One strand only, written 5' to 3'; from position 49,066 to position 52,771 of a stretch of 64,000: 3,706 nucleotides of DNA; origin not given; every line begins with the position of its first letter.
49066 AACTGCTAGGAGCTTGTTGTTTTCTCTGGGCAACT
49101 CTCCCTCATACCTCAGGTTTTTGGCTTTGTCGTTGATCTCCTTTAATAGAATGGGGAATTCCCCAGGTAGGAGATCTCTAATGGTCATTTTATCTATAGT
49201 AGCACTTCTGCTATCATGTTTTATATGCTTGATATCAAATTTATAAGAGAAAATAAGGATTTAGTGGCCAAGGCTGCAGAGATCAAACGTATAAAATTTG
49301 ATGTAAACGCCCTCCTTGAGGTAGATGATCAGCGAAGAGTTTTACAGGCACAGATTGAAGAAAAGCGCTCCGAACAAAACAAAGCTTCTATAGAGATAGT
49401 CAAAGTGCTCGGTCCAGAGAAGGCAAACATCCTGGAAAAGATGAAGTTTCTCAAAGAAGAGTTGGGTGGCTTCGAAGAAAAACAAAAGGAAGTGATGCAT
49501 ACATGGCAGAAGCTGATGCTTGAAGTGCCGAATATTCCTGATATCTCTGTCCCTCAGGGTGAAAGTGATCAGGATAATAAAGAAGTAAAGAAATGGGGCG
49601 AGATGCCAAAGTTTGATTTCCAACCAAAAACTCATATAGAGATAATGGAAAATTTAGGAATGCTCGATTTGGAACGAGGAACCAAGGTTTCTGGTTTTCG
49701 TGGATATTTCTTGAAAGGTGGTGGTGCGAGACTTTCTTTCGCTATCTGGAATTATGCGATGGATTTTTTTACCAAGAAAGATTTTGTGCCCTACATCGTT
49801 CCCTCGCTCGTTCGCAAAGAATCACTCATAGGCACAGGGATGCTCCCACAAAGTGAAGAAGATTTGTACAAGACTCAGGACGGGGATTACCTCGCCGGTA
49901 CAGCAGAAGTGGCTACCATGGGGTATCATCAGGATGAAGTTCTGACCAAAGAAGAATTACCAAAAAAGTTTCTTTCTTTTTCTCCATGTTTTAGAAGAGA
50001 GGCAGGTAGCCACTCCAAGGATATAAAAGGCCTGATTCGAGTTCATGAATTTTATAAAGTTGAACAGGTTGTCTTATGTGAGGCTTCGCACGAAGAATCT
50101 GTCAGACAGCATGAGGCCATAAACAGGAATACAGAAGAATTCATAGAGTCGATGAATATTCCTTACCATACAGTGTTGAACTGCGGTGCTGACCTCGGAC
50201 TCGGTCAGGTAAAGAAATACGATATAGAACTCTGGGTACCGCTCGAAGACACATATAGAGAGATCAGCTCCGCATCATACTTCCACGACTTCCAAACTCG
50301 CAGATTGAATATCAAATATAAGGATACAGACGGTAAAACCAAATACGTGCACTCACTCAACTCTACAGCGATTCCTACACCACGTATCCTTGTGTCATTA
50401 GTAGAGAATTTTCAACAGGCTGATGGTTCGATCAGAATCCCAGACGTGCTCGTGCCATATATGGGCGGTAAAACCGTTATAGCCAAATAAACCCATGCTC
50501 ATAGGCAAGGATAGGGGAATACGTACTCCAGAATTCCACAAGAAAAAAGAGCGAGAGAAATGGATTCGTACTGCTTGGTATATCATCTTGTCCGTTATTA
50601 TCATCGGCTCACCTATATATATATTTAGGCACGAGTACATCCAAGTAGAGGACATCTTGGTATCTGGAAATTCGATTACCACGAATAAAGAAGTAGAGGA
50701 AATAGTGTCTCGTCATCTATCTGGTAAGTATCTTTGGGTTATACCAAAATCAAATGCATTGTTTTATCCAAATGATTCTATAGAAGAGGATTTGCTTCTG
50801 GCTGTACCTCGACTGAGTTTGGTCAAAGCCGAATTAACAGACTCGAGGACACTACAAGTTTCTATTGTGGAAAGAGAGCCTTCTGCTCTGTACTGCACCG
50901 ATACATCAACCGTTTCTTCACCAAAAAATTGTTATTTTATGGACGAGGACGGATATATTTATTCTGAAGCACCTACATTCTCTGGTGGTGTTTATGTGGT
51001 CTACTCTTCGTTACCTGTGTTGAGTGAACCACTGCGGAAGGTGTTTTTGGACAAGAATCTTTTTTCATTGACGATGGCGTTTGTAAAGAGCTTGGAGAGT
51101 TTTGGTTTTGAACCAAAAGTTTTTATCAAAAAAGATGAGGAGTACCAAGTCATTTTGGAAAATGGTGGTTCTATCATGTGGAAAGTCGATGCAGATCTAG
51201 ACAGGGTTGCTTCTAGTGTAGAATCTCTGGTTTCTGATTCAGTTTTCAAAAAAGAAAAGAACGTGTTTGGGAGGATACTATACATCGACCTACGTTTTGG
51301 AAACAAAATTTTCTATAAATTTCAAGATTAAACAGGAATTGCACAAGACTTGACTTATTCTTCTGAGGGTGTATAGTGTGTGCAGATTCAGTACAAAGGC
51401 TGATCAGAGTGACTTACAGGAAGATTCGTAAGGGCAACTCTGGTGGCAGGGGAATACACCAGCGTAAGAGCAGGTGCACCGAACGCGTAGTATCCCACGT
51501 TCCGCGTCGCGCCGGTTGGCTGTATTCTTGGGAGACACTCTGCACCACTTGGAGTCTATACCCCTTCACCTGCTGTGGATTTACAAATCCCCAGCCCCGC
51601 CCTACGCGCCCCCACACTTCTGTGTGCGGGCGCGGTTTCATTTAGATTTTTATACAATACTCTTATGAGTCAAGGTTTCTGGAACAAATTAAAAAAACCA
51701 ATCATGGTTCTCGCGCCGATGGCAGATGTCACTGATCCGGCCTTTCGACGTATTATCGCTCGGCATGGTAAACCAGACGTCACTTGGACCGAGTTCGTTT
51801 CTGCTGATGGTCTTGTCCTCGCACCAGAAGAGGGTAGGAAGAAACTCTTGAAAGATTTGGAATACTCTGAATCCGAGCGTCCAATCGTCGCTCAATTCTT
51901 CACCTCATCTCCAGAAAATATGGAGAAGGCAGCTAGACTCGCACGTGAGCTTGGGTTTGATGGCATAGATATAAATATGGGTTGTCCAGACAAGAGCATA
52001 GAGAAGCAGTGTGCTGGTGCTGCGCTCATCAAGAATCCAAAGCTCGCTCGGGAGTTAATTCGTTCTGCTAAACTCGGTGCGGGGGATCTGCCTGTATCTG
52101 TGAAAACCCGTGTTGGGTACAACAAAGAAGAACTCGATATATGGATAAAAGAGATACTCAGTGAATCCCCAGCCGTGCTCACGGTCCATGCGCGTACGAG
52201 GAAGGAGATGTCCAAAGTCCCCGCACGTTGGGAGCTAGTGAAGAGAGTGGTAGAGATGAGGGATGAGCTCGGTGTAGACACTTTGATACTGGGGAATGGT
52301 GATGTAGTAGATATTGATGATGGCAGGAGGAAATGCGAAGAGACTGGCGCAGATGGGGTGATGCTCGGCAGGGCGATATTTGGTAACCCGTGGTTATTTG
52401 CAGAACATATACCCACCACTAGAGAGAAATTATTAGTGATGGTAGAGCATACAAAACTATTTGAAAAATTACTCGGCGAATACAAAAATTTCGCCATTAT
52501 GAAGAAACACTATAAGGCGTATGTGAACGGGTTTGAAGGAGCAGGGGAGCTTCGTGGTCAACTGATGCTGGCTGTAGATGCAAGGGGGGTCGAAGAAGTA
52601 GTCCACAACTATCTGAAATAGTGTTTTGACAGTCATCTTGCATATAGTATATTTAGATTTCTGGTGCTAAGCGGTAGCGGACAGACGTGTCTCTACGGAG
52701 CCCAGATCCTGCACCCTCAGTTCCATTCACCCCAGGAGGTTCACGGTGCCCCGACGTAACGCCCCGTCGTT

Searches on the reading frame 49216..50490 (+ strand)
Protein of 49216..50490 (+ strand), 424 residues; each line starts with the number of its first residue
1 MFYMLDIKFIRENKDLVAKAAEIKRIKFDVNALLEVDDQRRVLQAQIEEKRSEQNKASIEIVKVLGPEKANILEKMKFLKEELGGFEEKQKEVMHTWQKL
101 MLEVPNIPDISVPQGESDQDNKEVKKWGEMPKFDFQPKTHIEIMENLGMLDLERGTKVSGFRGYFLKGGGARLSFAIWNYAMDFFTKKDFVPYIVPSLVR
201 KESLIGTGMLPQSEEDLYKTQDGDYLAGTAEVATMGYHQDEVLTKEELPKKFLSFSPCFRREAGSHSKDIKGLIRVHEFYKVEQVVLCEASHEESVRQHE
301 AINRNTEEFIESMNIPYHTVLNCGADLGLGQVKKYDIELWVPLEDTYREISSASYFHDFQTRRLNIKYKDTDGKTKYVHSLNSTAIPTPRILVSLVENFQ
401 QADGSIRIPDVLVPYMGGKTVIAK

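Call 91: search_protein_families(library=pfam, proteins=[window:49216-50490:+], max_evalue=0.001)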
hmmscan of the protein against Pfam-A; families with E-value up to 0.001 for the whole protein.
window:49216-50490:+ (424 aa): 2 families
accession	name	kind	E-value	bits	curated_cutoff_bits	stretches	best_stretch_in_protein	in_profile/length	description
PF00587.30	tRNA-synt_2b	-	1.7e-30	106.8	29.3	1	225-398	12-178/179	tRNA synthetase class II core domain (G, H, P, S and T)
PF02403.27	Seryl_tRNA_N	-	1e-19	71.2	28.2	1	4-108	1-108/108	Seryl-tRNA synthetase N-terminal domain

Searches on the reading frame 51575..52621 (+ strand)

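Call 91: search_protein_families(library=pfam, proteins=[window:51575-52621:+], max_evalue=0.001)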
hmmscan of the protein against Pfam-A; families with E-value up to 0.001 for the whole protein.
window:51575-52621:+ (348 aa): 1 family
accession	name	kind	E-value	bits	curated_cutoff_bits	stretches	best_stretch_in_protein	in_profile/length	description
PF01207.24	Dus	-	1.7e-61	208.5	20.4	1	46-342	2-301/311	Dihydrouridine synthase (Dus)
